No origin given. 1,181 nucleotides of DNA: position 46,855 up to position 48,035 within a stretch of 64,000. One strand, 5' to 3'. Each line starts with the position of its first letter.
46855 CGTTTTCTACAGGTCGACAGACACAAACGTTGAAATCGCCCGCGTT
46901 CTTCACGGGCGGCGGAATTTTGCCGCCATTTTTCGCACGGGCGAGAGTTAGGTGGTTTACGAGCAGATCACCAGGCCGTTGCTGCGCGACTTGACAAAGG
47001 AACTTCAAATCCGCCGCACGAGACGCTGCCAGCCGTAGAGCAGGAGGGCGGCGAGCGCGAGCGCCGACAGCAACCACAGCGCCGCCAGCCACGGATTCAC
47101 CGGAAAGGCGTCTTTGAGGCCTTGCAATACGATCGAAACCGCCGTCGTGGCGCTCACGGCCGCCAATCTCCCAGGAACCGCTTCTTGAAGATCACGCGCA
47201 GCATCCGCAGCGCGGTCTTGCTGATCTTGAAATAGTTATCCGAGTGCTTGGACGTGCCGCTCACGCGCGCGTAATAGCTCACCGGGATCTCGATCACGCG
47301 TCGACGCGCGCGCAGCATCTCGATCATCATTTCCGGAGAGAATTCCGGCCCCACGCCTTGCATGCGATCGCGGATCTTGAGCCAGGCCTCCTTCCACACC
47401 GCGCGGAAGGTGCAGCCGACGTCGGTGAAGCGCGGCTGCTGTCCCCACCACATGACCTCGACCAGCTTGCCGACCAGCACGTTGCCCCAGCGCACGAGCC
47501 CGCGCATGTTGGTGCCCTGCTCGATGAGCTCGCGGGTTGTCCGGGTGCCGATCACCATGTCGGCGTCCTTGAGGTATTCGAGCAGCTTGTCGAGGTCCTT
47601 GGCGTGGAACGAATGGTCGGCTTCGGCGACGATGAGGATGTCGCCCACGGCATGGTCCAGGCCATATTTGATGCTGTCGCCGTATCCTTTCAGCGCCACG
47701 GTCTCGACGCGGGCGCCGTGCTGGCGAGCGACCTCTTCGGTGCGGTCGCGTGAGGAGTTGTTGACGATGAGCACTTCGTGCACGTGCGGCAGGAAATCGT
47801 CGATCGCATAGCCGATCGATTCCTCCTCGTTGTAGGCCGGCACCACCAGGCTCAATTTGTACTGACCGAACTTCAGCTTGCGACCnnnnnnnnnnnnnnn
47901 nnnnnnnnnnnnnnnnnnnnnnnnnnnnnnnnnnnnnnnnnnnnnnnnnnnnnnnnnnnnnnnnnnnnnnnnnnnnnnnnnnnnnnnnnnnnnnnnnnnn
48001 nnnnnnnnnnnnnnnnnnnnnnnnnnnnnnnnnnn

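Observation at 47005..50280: Three-gene operon that could activate, lipid-link and transfer a sugar: GT-C-like membrane protein, nucleotidyltransferase-GT2 fusion and a coupled micro-ORF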

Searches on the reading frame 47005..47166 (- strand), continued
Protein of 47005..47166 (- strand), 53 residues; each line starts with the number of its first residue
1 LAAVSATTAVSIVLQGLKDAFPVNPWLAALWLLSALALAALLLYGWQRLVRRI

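Call 86: find_encoding_contigs(protein=P0264, flank=5000, max_places=2)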
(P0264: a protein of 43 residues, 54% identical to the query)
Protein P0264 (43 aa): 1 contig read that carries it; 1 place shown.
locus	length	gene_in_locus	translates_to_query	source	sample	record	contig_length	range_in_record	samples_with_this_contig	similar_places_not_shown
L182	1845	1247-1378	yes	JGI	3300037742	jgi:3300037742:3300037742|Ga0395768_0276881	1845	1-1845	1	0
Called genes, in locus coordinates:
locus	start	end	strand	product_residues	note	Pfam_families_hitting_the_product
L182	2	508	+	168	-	PF00117:GATase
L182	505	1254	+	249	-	PF00977:His_biosynth, PF01207:Dus (faint), PF03060:NMO (faint)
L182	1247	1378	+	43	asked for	-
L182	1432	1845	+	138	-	?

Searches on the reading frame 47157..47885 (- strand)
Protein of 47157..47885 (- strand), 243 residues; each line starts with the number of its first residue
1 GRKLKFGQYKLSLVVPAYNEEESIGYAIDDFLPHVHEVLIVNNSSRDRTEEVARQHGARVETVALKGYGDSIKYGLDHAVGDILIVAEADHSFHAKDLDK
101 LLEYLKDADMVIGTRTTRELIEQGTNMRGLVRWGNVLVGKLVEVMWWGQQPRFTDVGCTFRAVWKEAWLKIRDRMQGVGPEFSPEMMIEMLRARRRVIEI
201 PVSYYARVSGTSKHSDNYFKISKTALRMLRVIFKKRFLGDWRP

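Call 79: search_solved_structures(query=window:47157-47885:-, max_evalue=0.001, show_alignments=3)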
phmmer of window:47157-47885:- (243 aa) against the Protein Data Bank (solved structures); distinct sequences matched with E-value up to 0.001: 8.
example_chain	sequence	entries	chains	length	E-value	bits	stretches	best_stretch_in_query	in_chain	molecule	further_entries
5mlz_A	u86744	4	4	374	2.3e-12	50.2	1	4-215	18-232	Dolichol monophosphate mannose synthase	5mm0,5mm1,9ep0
9hwj_A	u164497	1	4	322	5.2e-07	32.7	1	10-215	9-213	Undecaprenyl-phosphate 4-deoxy-4-formamido-L-arabinose transferase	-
9bhc_C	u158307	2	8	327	1.3e-05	28.1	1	10-215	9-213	Undecaprenyl-phosphate 4-deoxy-4-formamido-L-arabinose transferase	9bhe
8vxh_A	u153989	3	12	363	1.7e-05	27.7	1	10-215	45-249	Undecaprenyl-phosphate 4-deoxy-4-formamido-L-arabinose transferase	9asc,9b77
6p61_A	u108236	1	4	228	3.9e-05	26.5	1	11-109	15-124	Glycosyltransferase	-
5eke_A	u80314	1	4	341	0.00016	24.5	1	9-119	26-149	Uncharacterized glycosyltransferase sll0501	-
5ekp_C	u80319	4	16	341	0.00017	24.4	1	9-119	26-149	Uncharacterized glycosyltransferase sll0501 | Glycosyltransferase sll0501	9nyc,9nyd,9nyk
9nye_A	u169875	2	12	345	0.00018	24.4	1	9-119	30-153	Glycosyltransferase sll0501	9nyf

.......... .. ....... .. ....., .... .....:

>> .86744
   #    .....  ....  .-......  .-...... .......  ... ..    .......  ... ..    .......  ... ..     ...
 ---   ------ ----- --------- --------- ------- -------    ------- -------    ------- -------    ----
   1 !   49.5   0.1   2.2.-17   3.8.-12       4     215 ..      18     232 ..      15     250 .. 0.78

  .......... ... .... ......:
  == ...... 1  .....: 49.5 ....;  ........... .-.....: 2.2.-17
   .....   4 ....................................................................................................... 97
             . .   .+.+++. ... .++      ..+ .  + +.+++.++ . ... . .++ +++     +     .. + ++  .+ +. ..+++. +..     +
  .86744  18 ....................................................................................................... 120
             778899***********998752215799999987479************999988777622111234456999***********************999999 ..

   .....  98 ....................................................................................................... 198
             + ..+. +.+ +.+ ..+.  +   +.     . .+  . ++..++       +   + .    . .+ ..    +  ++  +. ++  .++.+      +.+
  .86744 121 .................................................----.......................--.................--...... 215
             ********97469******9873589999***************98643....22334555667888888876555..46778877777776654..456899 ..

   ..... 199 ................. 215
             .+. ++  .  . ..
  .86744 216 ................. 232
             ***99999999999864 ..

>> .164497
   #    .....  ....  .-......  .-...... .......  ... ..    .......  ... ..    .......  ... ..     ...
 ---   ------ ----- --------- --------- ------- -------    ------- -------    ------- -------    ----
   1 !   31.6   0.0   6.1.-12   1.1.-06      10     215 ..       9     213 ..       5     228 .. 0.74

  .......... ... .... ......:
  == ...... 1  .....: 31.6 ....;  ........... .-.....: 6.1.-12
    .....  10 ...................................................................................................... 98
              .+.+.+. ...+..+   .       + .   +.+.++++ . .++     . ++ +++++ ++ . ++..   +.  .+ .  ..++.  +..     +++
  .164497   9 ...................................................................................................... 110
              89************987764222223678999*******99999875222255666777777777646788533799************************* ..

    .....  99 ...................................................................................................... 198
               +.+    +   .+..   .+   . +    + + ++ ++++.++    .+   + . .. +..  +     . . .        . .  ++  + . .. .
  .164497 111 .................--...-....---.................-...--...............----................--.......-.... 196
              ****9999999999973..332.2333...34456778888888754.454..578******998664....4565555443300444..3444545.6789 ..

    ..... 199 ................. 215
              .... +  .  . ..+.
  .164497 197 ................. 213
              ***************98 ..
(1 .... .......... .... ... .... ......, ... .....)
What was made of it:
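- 47241..47858 (-): B C-terminal domain (residues 249-454): a GT2 domain of the polyprenyl-phosphate glycosyltransferase type. It carries an E327-A-D329 'DXD' motif and an R446-x-x-G-x-S-K motif. PDB sequence hits for this half are DPMS 5mlz (2.3e-12), ArnC (three entries), GtrB sll0501 (three entries) and one unnamed GT (call 79).
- On Polyprenyl-phosphate glycosyltransferases of GT2 (DPMS/GtrB/ArnC type; B C-terminal half): E327-A-D329 aligns with D-A-D, and R446..G449-x-S451-K452 is aligned (call 79).
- The alignment runs through the R-x-x-G-x-SK motif (call 79).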
